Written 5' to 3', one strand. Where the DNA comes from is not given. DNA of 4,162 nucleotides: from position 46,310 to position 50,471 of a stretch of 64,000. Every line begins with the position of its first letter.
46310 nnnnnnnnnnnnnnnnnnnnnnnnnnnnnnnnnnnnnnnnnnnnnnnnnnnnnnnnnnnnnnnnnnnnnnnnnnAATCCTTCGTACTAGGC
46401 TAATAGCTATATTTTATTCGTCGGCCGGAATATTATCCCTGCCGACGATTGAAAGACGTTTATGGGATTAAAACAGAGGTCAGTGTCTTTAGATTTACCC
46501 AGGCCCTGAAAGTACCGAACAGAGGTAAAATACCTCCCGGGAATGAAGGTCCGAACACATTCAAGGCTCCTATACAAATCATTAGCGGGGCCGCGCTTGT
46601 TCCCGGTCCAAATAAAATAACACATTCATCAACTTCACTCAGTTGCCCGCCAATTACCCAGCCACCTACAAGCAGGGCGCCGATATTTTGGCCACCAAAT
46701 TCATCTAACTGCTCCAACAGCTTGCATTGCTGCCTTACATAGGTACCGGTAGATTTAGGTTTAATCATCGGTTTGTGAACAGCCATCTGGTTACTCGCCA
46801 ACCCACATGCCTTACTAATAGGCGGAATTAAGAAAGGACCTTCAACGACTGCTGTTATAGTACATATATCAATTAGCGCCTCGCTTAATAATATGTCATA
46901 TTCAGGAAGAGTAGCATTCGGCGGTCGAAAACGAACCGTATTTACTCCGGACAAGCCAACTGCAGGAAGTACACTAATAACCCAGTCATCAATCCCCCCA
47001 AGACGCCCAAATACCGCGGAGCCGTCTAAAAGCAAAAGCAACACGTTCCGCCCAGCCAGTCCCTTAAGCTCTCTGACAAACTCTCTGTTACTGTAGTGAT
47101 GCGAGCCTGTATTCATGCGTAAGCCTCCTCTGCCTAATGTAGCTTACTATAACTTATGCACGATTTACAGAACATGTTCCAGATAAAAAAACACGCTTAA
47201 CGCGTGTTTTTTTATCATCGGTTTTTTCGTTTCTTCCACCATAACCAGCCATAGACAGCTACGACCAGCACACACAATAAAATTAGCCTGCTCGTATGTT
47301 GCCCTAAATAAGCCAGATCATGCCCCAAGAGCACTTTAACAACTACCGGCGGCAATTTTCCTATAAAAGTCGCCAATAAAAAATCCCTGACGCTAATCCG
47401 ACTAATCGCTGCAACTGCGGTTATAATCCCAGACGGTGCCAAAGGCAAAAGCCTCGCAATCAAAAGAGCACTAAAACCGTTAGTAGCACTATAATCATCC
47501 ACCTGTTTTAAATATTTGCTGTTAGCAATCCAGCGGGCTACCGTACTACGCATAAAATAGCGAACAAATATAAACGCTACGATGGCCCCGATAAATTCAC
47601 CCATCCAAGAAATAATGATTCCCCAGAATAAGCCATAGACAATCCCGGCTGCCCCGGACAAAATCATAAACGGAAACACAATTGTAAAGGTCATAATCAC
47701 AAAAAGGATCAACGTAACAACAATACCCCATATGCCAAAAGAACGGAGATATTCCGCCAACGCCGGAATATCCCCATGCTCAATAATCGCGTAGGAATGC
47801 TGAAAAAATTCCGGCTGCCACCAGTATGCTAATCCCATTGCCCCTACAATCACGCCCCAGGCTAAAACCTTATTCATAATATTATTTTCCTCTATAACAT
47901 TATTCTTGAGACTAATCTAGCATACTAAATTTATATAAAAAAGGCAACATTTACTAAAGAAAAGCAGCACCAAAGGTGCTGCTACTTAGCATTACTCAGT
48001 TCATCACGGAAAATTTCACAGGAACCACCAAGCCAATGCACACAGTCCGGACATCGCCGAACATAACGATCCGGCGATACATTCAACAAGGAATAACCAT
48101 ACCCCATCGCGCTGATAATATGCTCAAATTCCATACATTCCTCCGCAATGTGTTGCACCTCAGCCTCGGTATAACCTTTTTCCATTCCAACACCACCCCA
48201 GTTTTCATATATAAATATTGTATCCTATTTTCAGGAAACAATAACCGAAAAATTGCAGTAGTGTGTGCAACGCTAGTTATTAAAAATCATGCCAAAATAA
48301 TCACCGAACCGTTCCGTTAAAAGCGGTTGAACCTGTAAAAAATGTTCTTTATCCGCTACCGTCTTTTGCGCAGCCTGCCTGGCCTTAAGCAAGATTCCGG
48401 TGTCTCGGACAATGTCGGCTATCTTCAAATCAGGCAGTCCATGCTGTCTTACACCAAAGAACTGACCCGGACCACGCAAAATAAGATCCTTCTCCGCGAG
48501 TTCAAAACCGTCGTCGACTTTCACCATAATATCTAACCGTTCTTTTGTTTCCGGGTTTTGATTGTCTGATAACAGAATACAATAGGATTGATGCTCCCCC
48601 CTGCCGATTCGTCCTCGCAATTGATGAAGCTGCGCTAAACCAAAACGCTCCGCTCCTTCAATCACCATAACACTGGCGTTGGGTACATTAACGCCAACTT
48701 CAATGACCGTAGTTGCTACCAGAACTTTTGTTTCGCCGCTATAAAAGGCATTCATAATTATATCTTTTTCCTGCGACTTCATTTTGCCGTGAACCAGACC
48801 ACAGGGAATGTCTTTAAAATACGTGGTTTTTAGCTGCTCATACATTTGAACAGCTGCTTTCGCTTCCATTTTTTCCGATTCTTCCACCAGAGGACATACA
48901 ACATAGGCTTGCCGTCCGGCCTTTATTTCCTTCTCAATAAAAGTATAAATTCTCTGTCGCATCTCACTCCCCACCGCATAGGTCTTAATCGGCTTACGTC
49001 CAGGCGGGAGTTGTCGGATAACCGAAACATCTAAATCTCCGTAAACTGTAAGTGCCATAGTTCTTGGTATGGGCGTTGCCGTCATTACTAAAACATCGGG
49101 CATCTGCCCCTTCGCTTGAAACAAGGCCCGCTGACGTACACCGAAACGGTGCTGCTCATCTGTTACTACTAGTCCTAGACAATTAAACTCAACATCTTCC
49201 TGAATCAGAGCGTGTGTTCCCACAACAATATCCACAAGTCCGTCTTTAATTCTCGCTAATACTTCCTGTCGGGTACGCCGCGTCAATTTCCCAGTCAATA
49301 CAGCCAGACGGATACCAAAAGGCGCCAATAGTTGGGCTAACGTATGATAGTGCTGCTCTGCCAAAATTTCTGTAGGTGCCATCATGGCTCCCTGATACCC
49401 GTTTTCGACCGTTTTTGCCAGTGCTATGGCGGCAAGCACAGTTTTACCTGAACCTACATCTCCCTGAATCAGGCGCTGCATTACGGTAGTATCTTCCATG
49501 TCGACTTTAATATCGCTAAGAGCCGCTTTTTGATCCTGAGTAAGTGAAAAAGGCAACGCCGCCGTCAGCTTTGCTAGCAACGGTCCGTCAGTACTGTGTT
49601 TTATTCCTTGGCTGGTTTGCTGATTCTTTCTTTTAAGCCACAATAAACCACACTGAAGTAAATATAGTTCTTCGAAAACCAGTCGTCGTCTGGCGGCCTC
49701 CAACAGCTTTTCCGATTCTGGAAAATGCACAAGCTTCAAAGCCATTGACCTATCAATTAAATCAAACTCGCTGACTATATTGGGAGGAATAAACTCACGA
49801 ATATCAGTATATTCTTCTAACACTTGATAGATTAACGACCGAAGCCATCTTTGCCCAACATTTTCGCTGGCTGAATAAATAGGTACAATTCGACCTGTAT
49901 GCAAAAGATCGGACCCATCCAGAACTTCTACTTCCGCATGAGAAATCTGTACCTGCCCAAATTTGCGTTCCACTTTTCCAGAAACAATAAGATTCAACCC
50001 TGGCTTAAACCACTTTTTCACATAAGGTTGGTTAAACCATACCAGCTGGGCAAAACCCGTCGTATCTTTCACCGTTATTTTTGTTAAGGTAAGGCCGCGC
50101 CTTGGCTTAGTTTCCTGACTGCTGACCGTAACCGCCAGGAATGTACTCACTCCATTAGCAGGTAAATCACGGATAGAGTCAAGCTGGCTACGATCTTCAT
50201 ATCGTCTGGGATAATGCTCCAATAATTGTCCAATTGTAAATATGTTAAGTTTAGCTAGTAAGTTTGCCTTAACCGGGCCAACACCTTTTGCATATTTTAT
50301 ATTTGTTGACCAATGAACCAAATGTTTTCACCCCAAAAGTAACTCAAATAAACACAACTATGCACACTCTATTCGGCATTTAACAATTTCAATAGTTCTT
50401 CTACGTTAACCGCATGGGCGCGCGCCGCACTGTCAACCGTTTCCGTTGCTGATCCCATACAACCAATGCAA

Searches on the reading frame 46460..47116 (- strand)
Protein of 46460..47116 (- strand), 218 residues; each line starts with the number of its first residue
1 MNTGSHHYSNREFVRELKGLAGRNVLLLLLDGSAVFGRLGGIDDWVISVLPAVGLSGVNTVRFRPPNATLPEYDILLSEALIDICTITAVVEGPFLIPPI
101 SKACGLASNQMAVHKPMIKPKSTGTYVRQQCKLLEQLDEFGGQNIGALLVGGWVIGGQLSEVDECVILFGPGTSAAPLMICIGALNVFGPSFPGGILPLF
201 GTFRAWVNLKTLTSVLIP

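Call 5: search_protein_families(library=pfam, proteins=[window:46460-47116:-], max_evalue=0.01)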
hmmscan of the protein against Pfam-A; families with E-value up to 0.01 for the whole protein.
window:46460-47116:- (218 aa): 0 families

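Call 47: search_protein_families(library=ncbifam, proteins=[window:46460-47116:-], max_evalue=0.01)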
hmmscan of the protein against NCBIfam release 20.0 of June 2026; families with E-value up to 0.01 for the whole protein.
window:46460-47116:- (218 aa): 0 families

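Call 52: search_protein_families(library=padloc, proteins=[window:46460-47116:-], max_evalue=0.001)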
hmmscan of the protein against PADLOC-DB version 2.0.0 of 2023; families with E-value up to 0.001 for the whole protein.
window:46460-47116:- (218 aa): 0 families

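Call 56: find_homologous_proteins(query=window:46460-47116:-, max_evalue=0.00001)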
Query window:46460-47116:- (218 aa): 40 proteins with E <= 0.00001 among 563 candidates.
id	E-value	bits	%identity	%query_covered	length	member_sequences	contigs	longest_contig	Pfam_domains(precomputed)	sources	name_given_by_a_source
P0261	1.8e-141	487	100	100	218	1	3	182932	-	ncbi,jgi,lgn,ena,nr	ncbi:MAG: hypothetical protein H6Q75_233 [Firmicutes bacterium]|nr:hypothetical protein [Bacillota b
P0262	3.4e-119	414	84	100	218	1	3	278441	-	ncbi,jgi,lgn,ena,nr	ncbi:MAG: hypothetical protein H6Q73_599 [Firmicutes bacterium]|nr:hypothetical protein [Bacillota b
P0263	4.1e-95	335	78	89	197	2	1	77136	-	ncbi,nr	ncbi:MAG: hypothetical protein H6Q74_883 [Firmicutes bacterium]|nr:hypothetical protein [Bacillota b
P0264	2.0e-88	314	65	100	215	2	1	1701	-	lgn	-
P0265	3.0e-86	306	60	100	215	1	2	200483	-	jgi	jgi:small nuclear ribonucleoprotein (snRNP)-like protein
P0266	8.2e-79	282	61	100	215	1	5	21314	-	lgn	-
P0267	2.4e-77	277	61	95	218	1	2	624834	-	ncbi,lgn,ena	-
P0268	3.4e-77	277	61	95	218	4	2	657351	-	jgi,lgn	jgi:hypothetical protein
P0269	4.7e-77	276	60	100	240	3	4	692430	-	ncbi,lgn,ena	-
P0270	6.6e-77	276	59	100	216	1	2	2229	-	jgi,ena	-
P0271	1.3e-76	275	58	100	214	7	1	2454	-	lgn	-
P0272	1.8e-76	274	58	100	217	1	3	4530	-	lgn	-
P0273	3.9e-76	273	56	100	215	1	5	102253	-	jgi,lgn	jgi:small nuclear ribonucleoprotein (snRNP)-like protein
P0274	4.4e-76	273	56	100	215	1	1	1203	-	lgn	-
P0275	1.4e-75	272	58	100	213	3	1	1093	-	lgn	-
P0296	1.2e-63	233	52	100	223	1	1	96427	-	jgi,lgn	-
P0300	1.6e-35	141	39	100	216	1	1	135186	-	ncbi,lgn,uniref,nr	ncbi:Hypothetical protein LUCI_0399 [Lucifera butyrica]|uniref:Uncharacterized protein n=1 Tax=Lucif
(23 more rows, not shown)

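Call 57: find_encoding_contigs(protein=P0300, flank=10000, max_places=1)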
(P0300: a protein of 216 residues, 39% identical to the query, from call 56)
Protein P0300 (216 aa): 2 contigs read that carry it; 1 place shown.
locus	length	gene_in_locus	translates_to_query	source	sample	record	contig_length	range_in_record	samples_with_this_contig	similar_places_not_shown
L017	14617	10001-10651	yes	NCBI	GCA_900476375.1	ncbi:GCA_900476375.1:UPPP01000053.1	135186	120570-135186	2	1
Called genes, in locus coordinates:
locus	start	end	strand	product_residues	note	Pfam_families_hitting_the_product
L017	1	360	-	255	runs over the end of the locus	PF04989:RMNT_CmcI, PF13578:Methyltransf_24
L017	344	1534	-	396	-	PF13489:Methyltransf_23, PF13847:Methyltransf_31 (faint), PF08241:Methyltransf_11 (weak), PF08242:Methyltransf_12 (weak), PF08484:Methyltransf_14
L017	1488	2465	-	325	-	PF01370:Epimerase, PF04321:RmlD_sub_bind (weak), PF16363:GDP_Man_Dehyd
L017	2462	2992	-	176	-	PF00908:dTDP_sugar_isom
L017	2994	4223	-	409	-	PF08421:Methyltransf_13, PF13489:Methyltransf_23, PF08242:Methyltransf_12 (weak), PF08484:Methyltransf_14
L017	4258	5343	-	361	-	PF01073:3Beta_HSD (weak), PF01370:Epimerase, PF02719:Polysacc_synt_2, PF16363:GDP_Man_Dehyd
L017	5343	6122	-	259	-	PF00483:NTP_transferase, PF12804:NTP_transf_3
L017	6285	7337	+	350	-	PF01370:Epimerase, PF04321:RmlD_sub_bind, PF16363:GDP_Man_Dehyd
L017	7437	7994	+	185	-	-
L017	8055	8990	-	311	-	-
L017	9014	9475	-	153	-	PF26347:YtrI_C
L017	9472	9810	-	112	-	PF14034:Spore_YtrH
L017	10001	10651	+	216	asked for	-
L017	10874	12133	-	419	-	PF08240:ADH_N, PF00107:ADH_zinc_N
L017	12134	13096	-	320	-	PF00294:PfkB, PF08543:Phos_pyr_kin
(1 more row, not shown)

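Call 58: find_encoding_contigs(protein=P0296, flank=10000, max_places=1)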
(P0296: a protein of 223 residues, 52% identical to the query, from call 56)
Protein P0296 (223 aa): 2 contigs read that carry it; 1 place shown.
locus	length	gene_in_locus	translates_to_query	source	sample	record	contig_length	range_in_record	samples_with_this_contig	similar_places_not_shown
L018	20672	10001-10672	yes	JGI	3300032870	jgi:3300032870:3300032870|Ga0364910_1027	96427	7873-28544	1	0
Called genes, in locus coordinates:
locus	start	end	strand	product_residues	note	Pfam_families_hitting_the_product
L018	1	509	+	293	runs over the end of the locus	PF01430:HSP33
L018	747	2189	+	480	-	-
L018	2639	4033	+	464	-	-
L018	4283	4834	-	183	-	-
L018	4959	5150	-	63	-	PF00830:Ribosomal_L28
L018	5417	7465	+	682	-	PF17191:RecG_wedge, PF01336:tRNA_anti-codon, PF00270:DEAD, PF04851:ResIII, PF00271:Helicase_C, PF22590:Cas3-like_C_2 (weak), PF19833:RecG_dom3_C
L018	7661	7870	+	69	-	-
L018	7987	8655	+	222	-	PF09335:VTT_dom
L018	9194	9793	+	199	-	-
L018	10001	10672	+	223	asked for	-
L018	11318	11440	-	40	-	-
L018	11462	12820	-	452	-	PF00206:Lyase_1, PF08328:ASL_C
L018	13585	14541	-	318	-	PF01633:Choline_kinase, PF01636:APH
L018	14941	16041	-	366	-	PF13513:HEAT_EZ (faint), PF00514:Arm (faint), PF02985:HEAT (faint), PF13646:HEAT_2, PF03130:HEAT_PBS (weak), PF13646:HEAT_2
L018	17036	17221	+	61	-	PF01361:Tautomerase, PF14552:Tautomerase_2 (weak)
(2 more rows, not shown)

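Call 59: find_encoding_contigs(protein=P0269, flank=10000, max_places=1)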
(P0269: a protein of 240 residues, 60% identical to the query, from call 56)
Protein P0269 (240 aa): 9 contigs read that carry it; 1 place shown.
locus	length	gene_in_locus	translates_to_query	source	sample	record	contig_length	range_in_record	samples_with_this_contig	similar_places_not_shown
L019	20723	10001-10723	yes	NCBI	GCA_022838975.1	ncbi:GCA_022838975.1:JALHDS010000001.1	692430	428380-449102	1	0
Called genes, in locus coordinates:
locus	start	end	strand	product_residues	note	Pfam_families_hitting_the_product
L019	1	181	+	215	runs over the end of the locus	PF00834:Ribul_P_3_epim, PF01729:QRPTase_C (faint), PF00215:OMPdecase (weak)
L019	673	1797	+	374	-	PF00383:dCMP_cyt_deam_1, PF14437:MafB19-deam, PF01872:RibD_C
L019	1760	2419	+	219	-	PF00677:Lum_binding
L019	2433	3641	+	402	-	PF00926:DHBP_synthase, PF00925:GTP_cyclohydro2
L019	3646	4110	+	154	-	PF00885:DMRL_synthase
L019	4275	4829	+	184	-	PF00149:Metallophos, PF12850:Metallophos_2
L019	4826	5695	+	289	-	PF01430:HSP33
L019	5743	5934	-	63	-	PF00830:Ribosomal_L28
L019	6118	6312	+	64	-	PF08984:DUF1858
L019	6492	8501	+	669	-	PF17191:RecG_wedge, PF01336:tRNA_anti-codon, PF00270:DEAD, PF04851:ResIII (weak), PF00271:Helicase_C, PF19833:RecG_dom3_C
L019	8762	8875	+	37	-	-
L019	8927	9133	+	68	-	-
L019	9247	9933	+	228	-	PF09335:VTT_dom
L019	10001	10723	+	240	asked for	-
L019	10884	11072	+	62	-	PF01361:Tautomerase, PF14552:Tautomerase_2 (weak)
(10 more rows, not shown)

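Call 71: find_encoding_contigs(protein=P0273, flank=10000, max_places=2)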
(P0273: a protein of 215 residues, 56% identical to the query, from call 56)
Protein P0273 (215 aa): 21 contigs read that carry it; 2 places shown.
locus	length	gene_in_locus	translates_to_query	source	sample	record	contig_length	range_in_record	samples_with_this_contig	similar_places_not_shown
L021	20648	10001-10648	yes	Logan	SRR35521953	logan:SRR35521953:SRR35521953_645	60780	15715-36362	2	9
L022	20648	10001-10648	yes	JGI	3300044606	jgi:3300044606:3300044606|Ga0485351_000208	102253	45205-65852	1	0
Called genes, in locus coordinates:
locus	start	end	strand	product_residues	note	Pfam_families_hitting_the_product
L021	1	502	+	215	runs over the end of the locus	PF00834:Ribul_P_3_epim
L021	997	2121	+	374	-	PF00383:dCMP_cyt_deam_1, PF14437:MafB19-deam, PF01872:RibD_C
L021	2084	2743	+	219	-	PF00677:Lum_binding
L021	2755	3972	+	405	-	PF00926:DHBP_synthase, PF00925:GTP_cyclohydro2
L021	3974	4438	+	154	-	PF00885:DMRL_synthase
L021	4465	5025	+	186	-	PF00149:Metallophos, PF12850:Metallophos_2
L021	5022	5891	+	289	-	PF01430:HSP33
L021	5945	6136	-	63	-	PF00830:Ribosomal_L28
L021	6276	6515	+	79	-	PF08984:DUF1858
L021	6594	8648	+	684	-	PF17191:RecG_wedge, PF01336:tRNA_anti-codon, PF00270:DEAD, PF04851:ResIII, PF00271:Helicase_C, PF19833:RecG_dom3_C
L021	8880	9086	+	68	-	-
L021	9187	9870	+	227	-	PF09335:VTT_dom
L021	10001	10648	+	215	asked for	-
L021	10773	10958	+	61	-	PF01361:Tautomerase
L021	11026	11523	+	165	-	-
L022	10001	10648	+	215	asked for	-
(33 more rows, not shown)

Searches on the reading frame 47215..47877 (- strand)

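Call 5: search_protein_families(library=pfam, proteins=[window:47215-47877:-], max_evalue=0.01)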
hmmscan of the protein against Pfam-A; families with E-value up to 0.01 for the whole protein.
window:47215-47877:- (220 aa): 1 family
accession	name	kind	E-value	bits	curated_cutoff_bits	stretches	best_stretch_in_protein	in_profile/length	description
PF09335.16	VTT_dom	-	2.5e-28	99.4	33.9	1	68-186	1-122/123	VTT domain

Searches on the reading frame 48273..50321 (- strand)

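Call 5: search_protein_families(library=pfam, proteins=[window:48273-50321:-], max_evalue=0.01)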
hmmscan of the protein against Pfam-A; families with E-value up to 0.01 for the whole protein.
window:48273-50321:- (682 aa): 7 families
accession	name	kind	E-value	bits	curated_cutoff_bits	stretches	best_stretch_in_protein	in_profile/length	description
PF17191.10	RecG_wedge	-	3.9e-29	101.8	23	1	7-166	1-157/162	RecG wedge domain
PF00271.37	Helicase_C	-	1.2e-25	90.3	23.5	2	462-574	10-108/110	Helicase conserved C-terminal domain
PF00270.35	DEAD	-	4.2e-24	85.6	26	1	261-421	1-163/167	DEAD/DEAH box helicase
PF19833.4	RecG_dom3_C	-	4.7e-13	49.4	26.8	1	603-661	2-61/87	ATP-dependent DNA helicase RecG, domain 3, C-terminal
PF01336.31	tRNA_anti-codon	-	8.8e-09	35.6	27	1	66-134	7-75/75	OB-fold nucleic acid binding domain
PF04851.21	ResIII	-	1e-07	32.4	22.5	1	259-417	3-162/164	Type III restriction enzyme, res subunit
PF22590.2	Cas3-like_C_2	-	4e-05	24.3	27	1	488-575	13-104/106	CRISPR-associated nuclease/helicase Cas3, C-terminal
